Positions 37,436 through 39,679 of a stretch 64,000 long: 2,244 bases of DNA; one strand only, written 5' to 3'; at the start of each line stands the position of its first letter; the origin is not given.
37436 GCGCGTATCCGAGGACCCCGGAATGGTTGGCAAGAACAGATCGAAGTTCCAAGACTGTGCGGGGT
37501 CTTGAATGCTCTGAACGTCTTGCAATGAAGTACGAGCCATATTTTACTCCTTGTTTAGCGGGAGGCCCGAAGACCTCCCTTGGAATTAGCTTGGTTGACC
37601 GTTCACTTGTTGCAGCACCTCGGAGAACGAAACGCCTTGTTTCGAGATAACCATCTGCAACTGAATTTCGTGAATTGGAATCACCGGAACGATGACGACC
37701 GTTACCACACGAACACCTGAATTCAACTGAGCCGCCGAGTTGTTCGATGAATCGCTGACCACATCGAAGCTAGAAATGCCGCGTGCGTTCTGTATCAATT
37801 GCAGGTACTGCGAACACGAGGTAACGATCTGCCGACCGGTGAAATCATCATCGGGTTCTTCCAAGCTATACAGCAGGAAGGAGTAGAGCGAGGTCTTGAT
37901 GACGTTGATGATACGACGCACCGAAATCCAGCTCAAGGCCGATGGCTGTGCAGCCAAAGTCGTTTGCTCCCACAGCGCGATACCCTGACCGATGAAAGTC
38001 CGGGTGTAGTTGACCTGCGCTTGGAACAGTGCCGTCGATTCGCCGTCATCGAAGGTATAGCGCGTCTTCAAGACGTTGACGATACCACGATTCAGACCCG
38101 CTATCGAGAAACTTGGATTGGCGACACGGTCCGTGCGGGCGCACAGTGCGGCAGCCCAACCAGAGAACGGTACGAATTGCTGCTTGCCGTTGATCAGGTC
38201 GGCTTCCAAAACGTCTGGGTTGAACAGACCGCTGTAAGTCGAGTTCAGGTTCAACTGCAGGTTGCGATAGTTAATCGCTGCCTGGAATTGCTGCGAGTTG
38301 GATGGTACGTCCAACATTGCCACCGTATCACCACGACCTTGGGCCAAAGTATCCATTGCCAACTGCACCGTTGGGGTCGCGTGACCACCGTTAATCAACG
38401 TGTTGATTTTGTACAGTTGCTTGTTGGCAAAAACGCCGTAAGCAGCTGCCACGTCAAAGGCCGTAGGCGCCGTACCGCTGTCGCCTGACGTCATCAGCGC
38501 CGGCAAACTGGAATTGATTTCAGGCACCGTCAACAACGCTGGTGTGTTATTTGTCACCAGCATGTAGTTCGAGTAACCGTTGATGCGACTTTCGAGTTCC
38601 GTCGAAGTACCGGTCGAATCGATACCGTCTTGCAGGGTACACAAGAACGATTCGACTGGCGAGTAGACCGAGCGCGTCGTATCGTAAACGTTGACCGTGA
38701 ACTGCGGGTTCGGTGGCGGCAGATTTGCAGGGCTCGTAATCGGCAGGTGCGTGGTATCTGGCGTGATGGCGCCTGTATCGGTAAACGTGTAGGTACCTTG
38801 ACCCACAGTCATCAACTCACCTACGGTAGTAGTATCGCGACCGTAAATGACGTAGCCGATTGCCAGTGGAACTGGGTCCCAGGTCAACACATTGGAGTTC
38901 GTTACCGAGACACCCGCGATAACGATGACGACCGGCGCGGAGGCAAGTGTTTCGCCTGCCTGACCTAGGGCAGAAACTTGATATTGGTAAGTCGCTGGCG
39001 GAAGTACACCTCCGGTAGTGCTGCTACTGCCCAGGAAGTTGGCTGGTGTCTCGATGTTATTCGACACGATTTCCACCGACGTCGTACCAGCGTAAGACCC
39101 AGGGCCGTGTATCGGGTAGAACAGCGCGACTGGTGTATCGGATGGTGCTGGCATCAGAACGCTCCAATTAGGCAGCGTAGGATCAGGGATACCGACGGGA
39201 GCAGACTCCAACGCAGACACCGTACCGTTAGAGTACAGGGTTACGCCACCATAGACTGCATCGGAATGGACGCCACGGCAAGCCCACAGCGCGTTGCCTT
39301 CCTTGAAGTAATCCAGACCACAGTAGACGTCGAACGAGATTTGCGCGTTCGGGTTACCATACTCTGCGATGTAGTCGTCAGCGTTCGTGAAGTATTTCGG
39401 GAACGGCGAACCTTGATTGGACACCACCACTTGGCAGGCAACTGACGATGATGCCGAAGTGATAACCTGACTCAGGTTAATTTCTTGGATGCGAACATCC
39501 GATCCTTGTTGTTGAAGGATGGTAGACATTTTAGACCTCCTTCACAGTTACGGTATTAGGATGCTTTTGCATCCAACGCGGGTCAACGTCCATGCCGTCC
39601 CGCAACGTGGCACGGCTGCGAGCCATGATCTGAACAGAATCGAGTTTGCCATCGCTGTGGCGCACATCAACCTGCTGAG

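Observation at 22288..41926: Conserved three-way-junction element upstream of two unrelated free-standing endonuclease genes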

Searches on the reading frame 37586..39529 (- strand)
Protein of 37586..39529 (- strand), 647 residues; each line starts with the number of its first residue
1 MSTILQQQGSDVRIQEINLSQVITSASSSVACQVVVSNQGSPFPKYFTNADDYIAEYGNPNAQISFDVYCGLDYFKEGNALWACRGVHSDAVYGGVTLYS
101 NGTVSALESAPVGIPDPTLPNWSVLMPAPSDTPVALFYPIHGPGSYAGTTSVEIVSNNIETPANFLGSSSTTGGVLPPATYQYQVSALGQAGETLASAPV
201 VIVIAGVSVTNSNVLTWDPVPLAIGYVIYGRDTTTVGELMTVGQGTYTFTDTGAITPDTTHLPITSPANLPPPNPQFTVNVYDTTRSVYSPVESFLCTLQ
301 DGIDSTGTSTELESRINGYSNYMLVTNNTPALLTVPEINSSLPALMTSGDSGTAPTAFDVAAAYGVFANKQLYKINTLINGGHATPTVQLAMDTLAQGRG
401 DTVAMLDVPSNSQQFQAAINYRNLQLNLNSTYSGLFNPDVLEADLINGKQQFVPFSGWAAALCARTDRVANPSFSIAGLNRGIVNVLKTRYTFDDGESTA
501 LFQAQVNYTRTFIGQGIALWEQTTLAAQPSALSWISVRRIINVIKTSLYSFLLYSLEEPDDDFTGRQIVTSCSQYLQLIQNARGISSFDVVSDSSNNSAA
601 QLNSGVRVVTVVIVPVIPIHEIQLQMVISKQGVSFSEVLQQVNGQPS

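Call 7: search_protein_families(library=pfam, proteins=[window:37586-39529:-], max_evalue=0.01)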
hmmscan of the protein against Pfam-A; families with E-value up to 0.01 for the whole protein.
window:37586-39529:- (647 aa): 2 families
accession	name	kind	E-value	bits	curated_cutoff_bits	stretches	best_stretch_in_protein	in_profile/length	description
PF17482.7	Phage_sheath_1C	-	1.6e-08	34.9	26.9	1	529-628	3-103/104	Phage tail sheath C-terminal domain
PF04984.19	Phage_sheath_1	-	2.5e-07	31.1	31.4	1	373-524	18-167/168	Phage tail sheath protein subtilisin-like domain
